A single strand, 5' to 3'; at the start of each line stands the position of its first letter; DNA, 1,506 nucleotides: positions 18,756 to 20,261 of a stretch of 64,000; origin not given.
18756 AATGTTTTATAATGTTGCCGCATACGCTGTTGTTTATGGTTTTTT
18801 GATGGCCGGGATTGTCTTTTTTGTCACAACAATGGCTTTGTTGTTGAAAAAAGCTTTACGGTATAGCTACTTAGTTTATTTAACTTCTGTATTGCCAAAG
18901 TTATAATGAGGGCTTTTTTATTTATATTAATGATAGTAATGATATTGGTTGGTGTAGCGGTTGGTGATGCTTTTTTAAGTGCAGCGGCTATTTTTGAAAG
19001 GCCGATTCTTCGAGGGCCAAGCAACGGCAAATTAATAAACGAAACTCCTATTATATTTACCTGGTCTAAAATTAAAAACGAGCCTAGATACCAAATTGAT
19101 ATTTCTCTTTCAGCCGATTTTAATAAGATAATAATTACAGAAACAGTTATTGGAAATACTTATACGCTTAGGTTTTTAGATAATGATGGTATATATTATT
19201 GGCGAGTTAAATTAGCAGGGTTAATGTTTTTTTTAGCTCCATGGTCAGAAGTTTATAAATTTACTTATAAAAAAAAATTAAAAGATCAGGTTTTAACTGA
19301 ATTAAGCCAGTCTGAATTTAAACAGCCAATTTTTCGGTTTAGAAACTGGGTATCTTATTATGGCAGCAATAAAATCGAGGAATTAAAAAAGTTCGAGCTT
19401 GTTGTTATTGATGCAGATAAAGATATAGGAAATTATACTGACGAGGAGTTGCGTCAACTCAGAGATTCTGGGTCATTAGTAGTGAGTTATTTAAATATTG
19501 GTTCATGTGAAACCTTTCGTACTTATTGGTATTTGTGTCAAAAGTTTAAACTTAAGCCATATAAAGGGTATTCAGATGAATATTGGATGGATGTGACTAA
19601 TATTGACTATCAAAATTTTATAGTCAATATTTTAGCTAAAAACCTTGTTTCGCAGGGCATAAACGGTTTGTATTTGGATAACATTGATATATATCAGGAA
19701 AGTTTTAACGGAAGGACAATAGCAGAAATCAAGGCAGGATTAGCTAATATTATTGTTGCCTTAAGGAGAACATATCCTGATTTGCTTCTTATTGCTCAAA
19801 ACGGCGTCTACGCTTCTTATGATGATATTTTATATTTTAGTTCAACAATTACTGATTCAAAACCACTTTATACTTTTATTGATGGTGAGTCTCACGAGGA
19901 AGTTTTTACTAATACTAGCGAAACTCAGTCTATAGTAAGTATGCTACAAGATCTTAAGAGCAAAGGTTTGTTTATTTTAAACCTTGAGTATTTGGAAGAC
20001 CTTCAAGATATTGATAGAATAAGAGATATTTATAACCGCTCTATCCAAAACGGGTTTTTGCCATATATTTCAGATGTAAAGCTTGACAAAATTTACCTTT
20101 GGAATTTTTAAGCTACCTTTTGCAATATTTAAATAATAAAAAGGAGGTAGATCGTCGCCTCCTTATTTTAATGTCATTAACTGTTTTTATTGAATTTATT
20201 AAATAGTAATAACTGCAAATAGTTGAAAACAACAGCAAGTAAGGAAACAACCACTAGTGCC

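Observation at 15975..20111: Pel/GAG-like exopolysaccharide mini-locus: GT4, 12-TM membrane protein and GH114-like hydrolase translationally coupled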

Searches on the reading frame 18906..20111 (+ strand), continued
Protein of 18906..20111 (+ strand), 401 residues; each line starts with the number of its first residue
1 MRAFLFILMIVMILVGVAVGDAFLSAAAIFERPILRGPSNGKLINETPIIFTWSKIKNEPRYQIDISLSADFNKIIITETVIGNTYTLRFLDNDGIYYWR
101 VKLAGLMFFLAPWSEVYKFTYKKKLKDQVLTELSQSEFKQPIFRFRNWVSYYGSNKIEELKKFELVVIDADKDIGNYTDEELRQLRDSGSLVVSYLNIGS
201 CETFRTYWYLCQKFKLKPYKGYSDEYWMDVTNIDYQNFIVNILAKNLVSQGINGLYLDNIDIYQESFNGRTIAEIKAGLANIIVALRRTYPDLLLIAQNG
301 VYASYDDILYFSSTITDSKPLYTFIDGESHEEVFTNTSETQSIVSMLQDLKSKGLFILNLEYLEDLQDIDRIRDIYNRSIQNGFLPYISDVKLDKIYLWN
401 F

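Call 70: search_protein_families(library=pfam, proteins=[L013:5711-7855:+, L015:5693-7891:+, L016:5909-7996:+, L016:3952-5901:+, L012:13676-15793:+, L017:12856-14952:+, L017:5294-7450:-, L016:10641-11342:+, L017:15026-15838:+], max_evalue=0.001)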
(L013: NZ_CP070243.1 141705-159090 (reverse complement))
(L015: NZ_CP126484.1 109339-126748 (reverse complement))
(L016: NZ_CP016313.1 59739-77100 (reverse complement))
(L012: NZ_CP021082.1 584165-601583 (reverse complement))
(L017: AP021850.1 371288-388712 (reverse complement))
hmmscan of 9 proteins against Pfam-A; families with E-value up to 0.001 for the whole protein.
L013:5711-7855:+ (715 aa): 0 families

L015:5693-7891:+ (733 aa): 1 family
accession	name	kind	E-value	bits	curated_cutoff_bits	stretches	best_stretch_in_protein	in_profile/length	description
PF25116.1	CBM87_Agd3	-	2.2e-05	24.8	27.6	1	42-255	2-214/214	Agd3 CBM87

L016:5909-7996:+ (696 aa): 2 families
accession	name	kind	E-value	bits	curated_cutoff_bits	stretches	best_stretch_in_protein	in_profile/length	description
PF25115.1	Agd3_CE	-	3.4e-07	30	27.6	0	519-634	237-354/366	Agd3 deacetylase domain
PF25116.1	CBM87_Agd3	-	4.7e-06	26.9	27.6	1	73-171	5-103/214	Agd3 CBM87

L016:3952-5901:+ (650 aa): 1 family
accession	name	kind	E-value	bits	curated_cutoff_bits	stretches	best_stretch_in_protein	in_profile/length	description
PF04151.21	PPC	-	0.00013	23.2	25.9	0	496-573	7-68/70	Bacterial pre-peptidase C-terminal domain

L012:13676-15793:+ (706 aa): 2 families
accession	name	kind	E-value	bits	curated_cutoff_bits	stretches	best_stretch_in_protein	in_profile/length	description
PF25116.1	CBM87_Agd3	-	1.5e-17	64.5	27.6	1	92-307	2-214/214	Agd3 CBM87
PF25115.1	Agd3_CE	-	1.1e-12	48.1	27.6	1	413-645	133-356/366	Agd3 deacetylase domain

L017:12856-14952:+ (699 aa): 2 families
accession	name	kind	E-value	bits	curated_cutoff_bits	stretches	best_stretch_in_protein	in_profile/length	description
PF25115.1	Agd3_CE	-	9.6e-14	51.6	27.6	1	403-637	131-356/366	Agd3 deacetylase domain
PF25116.1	CBM87_Agd3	-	7.4e-13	49.2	27.6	1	91-278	2-193/214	Agd3 CBM87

L017:5294-7450:- (718 aa): 0 families

L016:10641-11342:+ (234 aa): 0 families

L017:15026-15838:+ (271 aa): 1 family
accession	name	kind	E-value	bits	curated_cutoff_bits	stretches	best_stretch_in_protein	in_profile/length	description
PF03537.19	Glyco_hydro_114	-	1.7e-05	24.7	27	1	55-245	30-227/231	Glycoside-hydrolase family GH114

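Call 83: search_solved_structures(query=L002:5253-6923:+, max_evalue=0.01, show_alignments=1)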
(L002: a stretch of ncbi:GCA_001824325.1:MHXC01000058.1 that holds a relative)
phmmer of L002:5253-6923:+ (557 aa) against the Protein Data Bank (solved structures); distinct sequences matched with E-value up to 0.01: 1.
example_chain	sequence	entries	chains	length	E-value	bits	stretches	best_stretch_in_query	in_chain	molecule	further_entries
6nwz_A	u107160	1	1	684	4.3e-08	35.4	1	37-283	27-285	Carbohydrate deacetylase Agd3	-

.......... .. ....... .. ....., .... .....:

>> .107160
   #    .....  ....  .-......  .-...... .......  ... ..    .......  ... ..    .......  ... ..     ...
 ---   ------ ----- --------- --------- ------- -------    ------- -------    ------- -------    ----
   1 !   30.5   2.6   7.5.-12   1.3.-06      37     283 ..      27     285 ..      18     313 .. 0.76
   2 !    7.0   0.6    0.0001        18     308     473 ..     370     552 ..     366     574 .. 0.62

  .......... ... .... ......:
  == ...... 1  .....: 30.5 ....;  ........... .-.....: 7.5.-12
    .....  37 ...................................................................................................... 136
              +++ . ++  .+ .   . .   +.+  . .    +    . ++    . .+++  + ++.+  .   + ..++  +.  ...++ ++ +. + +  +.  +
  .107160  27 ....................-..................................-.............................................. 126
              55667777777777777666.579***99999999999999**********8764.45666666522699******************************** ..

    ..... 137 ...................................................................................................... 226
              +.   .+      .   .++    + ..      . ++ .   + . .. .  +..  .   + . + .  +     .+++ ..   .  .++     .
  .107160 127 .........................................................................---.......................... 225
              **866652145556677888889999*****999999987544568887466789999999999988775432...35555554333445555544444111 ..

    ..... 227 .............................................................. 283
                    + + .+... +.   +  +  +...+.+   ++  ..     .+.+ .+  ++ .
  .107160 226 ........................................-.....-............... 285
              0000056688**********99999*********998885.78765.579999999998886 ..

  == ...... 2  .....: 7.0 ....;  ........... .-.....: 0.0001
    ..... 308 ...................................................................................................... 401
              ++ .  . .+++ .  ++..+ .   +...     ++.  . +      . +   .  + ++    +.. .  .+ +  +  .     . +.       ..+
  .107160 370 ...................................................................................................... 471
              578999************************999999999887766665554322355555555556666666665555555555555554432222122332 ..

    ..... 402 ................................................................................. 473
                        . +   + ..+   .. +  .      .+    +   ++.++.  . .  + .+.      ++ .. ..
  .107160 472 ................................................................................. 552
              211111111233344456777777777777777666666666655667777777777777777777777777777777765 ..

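Call 90: search_protein_families(library=ncbifam, proteins=[L002:6971-8440:+, L002:8440-9945:+, L012:9490-10881:+, L002:5253-6923:+, L002:10001-11008:+, L014:9494-10858:+], max_evalue=0.01)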
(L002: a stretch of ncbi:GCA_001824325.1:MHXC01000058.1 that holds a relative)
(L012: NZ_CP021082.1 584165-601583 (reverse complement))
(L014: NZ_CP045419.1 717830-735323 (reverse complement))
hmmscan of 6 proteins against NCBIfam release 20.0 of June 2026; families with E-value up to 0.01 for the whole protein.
L002:6971-8440:+ (490 aa): 23 families
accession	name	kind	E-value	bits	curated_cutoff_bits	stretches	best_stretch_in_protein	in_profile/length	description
NF038011.1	PelF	equivalog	1.7e-41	142.8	100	1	6-484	2-489/489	GT4 family glycosyltransferase PelF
TIGR03088.1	stp2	hypoth_equivalog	1.1e-22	80.6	409.05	1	277-487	152-373/374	TIGR03088 family PEP-CTERM/XrtA system glycosyltransferase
TIGR03999.1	thiol_BshA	equivalog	4.8e-20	71.8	273.7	1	262-487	144-373/375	N-acetyl-alpha-D-glucosaminyl L-malate synthase BshA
NF041876.1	EPS_EpsE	equivalog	5.6e-19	68.6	400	1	319-475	222-384/389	exopolysaccharide biosynthesis GT4 family glycosyltransferase EpsE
NF041139.1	TreT_Thcocales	equivalog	1.1e-12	47.5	775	1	309-485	227-410/412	trehalose synthase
TIGR02149.1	glgA_Coryne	subfamily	2.5e-11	43.3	302.4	1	159-486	53-389/391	glycogen synthase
NF047684.1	TeichurnBiosyTuaC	equivalog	1.7e-10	40.4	550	1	380-486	281-388/391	teichuronic acid biosynthesis protein TuaC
NF038229.1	Glyco4_Geo_Pelo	equivalog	2.9e-10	39.7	400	1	278-486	126-335/338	GPMC system family 4 glycosyltransferase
NF047880.1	glyco_SdgA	exception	1.4e-09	37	800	1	313-472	317-476/488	serine-aspartate repeat adhesin O-glycosyltransferase SdgA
TIGR04005.1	wcaL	equivalog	7e-09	35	537.6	1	261-446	173-364/406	colanic acid biosynthesis glycosyltransferase WcaL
TIGR04063.1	stp3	hypoth_equivalog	7.7e-09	34.9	442.05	1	281-486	176-394/397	TIGR04063 family PEP-CTERM/XrtA system glycosyltransferase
NF050063.1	ProtGlycPglJ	equivalog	4e-08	32.9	500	1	250-470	132-350/363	N-acetylgalactosamine-N,N'-diacetylbacillosaminyl-diphospho-undecaprenol 4-alpha-N-acetylgalactosaminyltransferase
NF038255.1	exopoly_VpsD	equivalog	1e-07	31.1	300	1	284-486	176-378/381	VpsD family glycosyltransferase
NF047881.1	glyco_SdgB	exception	8.5e-07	28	800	1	317-480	327-489/496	serine-aspartate repeat adhesin O-glycosyltransferase SdgB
TIGR03449.1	mycothiol_MshA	equivalog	1.2e-06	27.7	462.5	1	311-486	220-402/406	D-inositol-3-phosphate glycosyltransferase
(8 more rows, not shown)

L002:8440-9945:+ (502 aa): 0 families

L012:9490-10881:+ (464 aa): 0 families

L002:5253-6923:+ (557 aa): 0 families

L002:10001-11008:+ (336 aa): 1 family
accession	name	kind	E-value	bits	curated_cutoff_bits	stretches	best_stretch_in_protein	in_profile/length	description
TIGR01370.1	TIGR01370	hypoth_equivalog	3.2e-25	88.8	181.25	1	62-329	27-308/315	MJ1477/TM1410 family putative glycoside hydrolase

L014:9494-10858:+ (455 aa): 0 families

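Call 93: find_encoding_contigs(protein=P0004, flank=8000, max_places=3)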
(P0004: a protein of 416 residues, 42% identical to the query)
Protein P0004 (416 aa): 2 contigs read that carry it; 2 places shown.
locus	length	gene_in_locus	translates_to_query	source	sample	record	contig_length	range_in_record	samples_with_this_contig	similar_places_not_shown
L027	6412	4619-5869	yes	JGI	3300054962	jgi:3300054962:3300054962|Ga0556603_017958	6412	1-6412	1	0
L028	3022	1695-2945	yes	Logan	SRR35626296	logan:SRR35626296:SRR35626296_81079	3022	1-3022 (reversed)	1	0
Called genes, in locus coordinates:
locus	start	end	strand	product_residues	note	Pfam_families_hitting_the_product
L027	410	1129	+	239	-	PF00072:Response_reg, PF00486:Trans_reg_C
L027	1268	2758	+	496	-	PF00672:HAMP, PF00512:HisKA, PF02518:HATPase_c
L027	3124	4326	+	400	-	PF00089:Trypsin, PF13365:Trypsin_2, PF00595:PDZ, PF13180:PDZ_2, PF14685:PDZ_Tricorn (faint), PF17820:PDZ_6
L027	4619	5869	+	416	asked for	PF03537:Glyco_hydro_114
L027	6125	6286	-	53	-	-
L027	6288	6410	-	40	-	?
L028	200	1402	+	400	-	PF00089:Trypsin, PF13365:Trypsin_2, PF00595:PDZ, PF13180:PDZ_2, PF14685:PDZ_Tricorn (faint), PF17820:PDZ_6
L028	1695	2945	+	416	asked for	PF03537:Glyco_hydro_114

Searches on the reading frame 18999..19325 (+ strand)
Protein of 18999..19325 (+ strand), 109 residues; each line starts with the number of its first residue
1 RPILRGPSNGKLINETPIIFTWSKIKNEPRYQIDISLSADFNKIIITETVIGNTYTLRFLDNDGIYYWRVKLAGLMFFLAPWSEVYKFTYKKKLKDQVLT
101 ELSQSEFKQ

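Call 82: search_solved_structures(query=window:18999-19325:+, max_evalue=10, show_alignments=2)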
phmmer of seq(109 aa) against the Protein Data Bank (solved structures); distinct sequences matched with E-value up to 10: 3.
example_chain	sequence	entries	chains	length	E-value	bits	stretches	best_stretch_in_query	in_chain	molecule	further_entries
1j3i_A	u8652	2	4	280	1.2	12.6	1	51-94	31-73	Bifunctional dihydrofolate reductase-thymidylate synthase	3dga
6gcs_4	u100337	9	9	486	1.5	12.3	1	22-86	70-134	ND4 SUBUNIT (NU4M) | Subunit NU4M of NADH:Ubiquinone Oxidoreductase (Complex I) | NADH-ubiquinone oxidoreductase chain 4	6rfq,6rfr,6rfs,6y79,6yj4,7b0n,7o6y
1j3j_A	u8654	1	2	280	2.1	11.8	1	51-94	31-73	Bifunctional dihydrofolate reductase-thymidylate synthase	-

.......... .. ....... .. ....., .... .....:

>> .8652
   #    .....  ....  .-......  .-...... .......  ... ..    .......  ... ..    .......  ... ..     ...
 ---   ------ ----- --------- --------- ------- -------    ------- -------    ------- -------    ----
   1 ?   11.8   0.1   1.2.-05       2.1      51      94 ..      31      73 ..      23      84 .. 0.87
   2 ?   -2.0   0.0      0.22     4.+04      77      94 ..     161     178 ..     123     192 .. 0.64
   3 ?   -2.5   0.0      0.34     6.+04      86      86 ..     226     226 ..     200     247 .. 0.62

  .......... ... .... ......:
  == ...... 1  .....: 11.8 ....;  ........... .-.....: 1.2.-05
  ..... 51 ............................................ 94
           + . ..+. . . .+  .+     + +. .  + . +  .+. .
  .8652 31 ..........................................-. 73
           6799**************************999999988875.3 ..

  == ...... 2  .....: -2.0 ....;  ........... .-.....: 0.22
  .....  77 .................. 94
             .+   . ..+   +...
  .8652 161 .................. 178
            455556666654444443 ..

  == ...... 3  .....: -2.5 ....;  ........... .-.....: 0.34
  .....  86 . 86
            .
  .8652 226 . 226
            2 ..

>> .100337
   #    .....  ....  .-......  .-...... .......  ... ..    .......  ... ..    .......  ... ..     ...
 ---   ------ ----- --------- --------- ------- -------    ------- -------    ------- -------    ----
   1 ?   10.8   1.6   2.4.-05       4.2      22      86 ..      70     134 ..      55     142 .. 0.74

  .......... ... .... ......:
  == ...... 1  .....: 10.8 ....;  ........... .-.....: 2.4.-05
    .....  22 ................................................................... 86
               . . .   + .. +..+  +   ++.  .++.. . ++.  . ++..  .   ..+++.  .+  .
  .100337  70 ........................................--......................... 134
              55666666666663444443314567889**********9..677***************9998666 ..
